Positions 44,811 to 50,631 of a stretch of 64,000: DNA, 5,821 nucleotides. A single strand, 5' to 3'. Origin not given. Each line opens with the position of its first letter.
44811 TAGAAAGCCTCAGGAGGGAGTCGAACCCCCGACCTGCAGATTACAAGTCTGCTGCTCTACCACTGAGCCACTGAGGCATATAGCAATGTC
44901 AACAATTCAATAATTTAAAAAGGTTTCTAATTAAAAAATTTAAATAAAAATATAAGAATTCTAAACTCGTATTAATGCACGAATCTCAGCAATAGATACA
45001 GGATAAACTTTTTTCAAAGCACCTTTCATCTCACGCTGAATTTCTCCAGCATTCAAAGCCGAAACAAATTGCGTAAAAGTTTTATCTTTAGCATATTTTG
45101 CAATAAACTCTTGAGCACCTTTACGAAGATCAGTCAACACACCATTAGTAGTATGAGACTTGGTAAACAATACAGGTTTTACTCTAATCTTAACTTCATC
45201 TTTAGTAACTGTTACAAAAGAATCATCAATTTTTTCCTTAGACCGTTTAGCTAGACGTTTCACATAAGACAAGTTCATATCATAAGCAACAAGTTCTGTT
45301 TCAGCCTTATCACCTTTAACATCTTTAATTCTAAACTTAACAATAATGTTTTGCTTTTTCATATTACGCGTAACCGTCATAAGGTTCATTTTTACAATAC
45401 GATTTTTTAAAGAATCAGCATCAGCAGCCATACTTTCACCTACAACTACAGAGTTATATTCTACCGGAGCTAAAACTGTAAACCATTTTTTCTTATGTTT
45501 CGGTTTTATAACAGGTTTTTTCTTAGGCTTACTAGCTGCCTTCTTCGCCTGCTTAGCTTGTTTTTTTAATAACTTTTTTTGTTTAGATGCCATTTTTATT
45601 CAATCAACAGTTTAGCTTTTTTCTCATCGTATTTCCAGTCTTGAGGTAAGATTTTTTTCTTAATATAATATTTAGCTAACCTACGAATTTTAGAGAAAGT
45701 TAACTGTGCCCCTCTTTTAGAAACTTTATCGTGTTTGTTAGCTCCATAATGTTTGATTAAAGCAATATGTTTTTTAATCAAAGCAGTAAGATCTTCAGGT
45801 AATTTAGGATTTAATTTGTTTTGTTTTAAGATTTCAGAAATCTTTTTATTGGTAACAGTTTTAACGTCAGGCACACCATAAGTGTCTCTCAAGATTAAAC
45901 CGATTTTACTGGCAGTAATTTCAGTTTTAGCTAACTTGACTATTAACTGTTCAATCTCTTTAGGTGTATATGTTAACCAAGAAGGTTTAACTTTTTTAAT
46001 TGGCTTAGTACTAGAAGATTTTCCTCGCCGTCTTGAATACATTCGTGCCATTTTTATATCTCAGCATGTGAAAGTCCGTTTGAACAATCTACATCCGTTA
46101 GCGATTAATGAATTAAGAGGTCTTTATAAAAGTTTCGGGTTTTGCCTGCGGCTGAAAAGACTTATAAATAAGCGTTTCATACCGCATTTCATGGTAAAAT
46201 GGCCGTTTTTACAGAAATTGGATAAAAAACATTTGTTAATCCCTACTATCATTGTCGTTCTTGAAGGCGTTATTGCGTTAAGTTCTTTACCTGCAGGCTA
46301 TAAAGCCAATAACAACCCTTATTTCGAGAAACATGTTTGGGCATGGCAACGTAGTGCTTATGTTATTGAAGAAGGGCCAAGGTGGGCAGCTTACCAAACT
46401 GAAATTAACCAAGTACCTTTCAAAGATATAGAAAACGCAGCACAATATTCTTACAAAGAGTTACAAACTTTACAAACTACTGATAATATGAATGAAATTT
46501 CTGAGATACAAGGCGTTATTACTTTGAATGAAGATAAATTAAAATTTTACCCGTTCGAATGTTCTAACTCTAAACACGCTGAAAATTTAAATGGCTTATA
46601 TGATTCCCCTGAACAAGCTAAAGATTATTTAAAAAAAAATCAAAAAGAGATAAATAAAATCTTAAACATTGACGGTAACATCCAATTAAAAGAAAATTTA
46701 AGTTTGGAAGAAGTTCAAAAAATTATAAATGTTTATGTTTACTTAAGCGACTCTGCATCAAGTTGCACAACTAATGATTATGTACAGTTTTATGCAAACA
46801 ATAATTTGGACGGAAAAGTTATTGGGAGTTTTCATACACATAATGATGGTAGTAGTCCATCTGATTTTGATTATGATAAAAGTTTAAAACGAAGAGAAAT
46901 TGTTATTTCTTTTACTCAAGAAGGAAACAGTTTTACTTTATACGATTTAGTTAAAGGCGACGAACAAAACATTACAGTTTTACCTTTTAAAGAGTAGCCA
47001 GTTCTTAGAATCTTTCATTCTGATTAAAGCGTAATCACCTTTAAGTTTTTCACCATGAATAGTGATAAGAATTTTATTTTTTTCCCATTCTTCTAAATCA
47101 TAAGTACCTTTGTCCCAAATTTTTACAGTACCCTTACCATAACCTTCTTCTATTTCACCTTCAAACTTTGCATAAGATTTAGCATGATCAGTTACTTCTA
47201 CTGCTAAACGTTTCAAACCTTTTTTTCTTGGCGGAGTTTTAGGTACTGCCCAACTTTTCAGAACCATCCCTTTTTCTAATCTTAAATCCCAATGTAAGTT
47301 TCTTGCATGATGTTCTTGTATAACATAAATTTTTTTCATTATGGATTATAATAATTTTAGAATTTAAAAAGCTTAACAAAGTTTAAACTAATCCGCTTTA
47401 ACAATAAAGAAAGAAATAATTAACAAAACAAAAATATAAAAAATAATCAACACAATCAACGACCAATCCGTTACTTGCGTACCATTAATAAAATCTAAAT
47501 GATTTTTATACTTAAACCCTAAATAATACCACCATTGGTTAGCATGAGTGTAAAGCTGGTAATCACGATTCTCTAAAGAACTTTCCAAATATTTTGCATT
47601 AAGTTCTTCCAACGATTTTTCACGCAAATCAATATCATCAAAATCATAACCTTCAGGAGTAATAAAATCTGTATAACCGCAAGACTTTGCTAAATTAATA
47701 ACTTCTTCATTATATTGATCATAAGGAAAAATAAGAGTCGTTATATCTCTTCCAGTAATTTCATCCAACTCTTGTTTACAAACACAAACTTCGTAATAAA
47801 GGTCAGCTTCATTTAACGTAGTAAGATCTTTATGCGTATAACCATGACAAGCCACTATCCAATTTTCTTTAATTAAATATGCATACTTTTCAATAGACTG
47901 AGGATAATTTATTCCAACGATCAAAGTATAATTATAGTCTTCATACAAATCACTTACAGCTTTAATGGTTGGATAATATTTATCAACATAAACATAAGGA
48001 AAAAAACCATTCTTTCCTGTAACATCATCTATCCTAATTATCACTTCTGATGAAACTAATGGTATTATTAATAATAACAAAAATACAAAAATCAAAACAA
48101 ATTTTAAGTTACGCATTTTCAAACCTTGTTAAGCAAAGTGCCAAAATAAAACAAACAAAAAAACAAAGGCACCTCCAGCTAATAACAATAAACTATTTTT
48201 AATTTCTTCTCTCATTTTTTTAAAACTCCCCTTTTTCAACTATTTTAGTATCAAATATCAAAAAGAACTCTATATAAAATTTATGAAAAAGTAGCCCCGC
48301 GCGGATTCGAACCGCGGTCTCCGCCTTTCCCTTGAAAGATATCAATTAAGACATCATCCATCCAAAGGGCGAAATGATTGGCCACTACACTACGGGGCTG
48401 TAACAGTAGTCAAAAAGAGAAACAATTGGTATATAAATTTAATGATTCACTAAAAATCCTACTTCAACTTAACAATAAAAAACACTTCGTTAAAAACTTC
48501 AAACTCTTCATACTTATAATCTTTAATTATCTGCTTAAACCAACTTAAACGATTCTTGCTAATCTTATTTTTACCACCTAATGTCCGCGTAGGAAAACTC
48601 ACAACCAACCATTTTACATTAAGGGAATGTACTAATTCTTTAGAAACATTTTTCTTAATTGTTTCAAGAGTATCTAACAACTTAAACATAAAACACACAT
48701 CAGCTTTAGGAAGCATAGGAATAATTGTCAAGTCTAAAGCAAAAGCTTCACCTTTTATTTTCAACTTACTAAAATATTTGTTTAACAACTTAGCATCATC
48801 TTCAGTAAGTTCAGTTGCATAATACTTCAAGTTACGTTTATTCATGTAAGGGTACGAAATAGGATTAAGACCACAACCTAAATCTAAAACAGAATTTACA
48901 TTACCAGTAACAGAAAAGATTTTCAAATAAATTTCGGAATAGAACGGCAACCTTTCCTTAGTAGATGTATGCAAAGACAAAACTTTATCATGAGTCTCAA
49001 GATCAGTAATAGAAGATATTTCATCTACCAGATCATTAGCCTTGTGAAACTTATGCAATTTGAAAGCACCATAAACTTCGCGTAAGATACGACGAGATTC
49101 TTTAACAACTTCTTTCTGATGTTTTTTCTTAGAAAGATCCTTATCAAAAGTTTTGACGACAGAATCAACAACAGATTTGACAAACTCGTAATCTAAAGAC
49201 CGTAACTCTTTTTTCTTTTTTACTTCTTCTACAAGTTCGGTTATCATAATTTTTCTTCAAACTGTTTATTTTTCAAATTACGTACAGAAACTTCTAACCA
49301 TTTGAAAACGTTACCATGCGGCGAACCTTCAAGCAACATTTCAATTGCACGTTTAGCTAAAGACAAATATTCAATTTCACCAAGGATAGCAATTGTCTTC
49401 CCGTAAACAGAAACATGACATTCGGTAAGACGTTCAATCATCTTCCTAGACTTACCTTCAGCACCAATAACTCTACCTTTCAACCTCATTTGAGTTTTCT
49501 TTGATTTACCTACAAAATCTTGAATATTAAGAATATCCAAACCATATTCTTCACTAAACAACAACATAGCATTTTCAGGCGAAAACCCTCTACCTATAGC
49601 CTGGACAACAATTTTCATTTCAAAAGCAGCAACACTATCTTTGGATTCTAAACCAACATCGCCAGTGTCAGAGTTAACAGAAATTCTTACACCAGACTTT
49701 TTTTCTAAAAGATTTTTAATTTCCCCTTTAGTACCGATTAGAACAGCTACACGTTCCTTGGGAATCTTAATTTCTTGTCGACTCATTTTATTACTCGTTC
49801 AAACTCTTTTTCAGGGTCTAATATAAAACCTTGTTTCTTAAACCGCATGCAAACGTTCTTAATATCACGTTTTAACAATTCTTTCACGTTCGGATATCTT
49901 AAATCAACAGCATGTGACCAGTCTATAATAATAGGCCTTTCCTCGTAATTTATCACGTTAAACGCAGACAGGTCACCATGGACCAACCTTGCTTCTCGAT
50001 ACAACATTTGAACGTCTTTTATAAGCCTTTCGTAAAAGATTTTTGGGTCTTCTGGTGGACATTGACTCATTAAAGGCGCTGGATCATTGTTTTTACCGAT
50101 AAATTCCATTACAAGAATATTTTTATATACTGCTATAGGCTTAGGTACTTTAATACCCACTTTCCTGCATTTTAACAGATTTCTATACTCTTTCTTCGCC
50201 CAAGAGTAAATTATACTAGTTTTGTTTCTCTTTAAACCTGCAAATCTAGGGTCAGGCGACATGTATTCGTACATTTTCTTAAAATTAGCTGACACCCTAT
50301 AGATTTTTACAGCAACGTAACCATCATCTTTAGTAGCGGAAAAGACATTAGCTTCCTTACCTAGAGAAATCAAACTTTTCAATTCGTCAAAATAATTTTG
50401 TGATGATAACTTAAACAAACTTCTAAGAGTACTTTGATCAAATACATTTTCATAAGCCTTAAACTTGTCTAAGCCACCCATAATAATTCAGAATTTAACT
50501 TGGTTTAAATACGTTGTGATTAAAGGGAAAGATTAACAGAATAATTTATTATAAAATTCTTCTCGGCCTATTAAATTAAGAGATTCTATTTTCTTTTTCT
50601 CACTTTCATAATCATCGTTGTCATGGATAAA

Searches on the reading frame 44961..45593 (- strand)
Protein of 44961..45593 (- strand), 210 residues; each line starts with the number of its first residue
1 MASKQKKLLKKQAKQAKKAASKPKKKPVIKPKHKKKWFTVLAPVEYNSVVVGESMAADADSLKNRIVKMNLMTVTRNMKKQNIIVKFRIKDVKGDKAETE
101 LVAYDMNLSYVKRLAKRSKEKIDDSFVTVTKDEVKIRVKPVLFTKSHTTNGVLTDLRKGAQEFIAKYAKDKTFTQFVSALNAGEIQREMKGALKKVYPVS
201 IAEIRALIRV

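Call 53: search_protein_families(library=pfam, proteins=[window:44961-45593:-], max_evalue=0.001)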
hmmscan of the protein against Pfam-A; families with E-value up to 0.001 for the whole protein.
window:44961-45593:- (210 aa): 1 family
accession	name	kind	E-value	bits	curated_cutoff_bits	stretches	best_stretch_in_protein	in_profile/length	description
PF01015.23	Ribosomal_S3Ae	-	4.6e-40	137.6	29.3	1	25-205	3-183/191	Ribosomal S3Ae family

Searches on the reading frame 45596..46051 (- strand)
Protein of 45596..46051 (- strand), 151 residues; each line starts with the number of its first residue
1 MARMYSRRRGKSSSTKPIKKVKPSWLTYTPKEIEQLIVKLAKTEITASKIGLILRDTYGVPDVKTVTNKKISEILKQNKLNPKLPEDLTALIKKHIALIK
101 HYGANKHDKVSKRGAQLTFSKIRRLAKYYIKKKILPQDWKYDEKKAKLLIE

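Call 53: search_protein_families(library=pfam, proteins=[window:45596-46051:-], max_evalue=0.001)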
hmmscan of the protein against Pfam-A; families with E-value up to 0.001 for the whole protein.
window:45596-46051:- (151 aa): 2 families
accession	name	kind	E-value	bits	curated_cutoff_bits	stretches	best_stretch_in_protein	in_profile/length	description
PF08069.17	Ribosomal_S13_N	-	2.7e-26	91.8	25.4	1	1-60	1-60/60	Ribosomal S13/S15 N-terminal domain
PF00312.27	Ribosomal_S15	-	2.8e-11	43.9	31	1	73-148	3-80/81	Ribosomal protein S15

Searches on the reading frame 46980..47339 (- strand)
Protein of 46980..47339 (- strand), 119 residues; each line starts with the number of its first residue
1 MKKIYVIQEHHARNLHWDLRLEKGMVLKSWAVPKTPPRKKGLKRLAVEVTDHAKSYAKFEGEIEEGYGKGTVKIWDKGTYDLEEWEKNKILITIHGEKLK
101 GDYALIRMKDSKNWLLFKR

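Call 53: search_protein_families(library=pfam, proteins=[window:46980-47339:-], max_evalue=0.001)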
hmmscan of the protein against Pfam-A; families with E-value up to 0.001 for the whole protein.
window:46980-47339:- (119 aa): 1 family
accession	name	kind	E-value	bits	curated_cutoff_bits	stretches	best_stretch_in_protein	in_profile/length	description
PF13298.12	LigD_N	-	1.8e-36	125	31.1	1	8-107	1-107/107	DNA Ligase D 3'-phosphoesterase domain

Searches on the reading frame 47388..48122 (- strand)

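Call 53: search_protein_families(library=pfam, proteins=[window:47388-48122:-], max_evalue=0.001)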
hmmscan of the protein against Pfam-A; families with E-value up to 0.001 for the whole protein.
window:47388-48122:- (244 aa): 2 families
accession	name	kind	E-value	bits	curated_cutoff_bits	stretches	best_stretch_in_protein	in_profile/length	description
PF01522.26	Polysacc_deac_1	-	1.3e-12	48.2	23.1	1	83-151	54-122/124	Polysaccharide deacetylase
PF10096.14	DUF2334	-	3.4e-05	24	26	1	28-133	3-95/203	Uncharacterized protein conserved in bacteria (DUF2334)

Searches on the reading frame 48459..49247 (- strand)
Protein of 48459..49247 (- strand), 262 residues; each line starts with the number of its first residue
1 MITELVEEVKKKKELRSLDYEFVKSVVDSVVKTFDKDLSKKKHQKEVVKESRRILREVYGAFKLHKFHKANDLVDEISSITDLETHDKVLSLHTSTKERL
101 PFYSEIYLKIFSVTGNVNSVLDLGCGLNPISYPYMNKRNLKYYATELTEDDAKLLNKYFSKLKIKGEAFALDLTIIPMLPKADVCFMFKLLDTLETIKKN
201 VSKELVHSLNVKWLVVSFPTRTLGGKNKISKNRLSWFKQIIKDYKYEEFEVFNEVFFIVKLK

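Call 53: search_protein_families(library=pfam, proteins=[window:48459-49247:-], max_evalue=0.001)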
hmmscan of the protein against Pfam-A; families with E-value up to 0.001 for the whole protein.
window:48459-49247:- (262 aa): 1 family
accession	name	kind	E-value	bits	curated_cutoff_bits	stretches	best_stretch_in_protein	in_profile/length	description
PF07091.17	FmrO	-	8.2e-26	91.4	27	1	30-229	13-222/255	Ribosomal RNA methyltransferase (FmrO)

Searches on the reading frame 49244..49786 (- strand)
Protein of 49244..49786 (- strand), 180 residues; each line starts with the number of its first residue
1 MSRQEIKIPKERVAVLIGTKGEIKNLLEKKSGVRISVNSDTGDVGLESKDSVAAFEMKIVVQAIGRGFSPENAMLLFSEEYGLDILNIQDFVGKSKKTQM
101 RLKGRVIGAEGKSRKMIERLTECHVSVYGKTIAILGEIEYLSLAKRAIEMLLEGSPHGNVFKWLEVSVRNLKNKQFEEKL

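Call 54: search_protein_families(library=pfam, proteins=[window:49244-49786:-], max_evalue=0.001)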
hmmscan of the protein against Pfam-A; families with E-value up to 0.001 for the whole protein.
window:49244-49786:- (180 aa): 4 families
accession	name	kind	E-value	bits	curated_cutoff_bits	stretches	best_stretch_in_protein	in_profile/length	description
PF21800.4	KH_KRR1_2nd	-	2.1e-11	44.1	27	1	83-151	3-70/91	KRR1 small subunit processome component, second KH domain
PF00013.35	KH_1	-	2.7e-11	43.5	21.5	1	4-42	2-41/66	KH domain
PF22891.2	KH_PNO1_2nd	-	1.6e-06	28.6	27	1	88-164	7-83/90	Eukaryotic type KH-domain (KH-domain type I) (327.11.2)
PF22675.2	KH-I_KHDC4-BBP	-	0.00049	20.3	30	0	99-130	4-35/76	KHDC4/BBP-like, KH-domain type I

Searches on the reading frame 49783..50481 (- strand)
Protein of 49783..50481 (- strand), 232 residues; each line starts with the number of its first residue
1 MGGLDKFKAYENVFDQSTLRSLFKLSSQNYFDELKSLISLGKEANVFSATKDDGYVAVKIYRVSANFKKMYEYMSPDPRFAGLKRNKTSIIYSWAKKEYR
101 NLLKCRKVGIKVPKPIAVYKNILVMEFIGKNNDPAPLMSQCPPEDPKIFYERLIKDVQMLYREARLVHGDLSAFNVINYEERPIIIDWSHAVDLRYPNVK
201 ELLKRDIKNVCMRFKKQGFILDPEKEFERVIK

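Call 54: search_protein_families(library=pfam, proteins=[window:49783-50481:-], max_evalue=0.001)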
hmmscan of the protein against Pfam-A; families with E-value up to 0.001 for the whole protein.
window:49783-50481:- (232 aa): 2 families
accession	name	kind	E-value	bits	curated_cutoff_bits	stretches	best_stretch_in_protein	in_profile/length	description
PF01163.29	RIO1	-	6.2e-52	176.4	22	1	45-219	1-179/187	RIO domain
PF19974.5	TCAD9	-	0.00084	19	40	1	133-191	267-324/429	Ternary complex associated domain 9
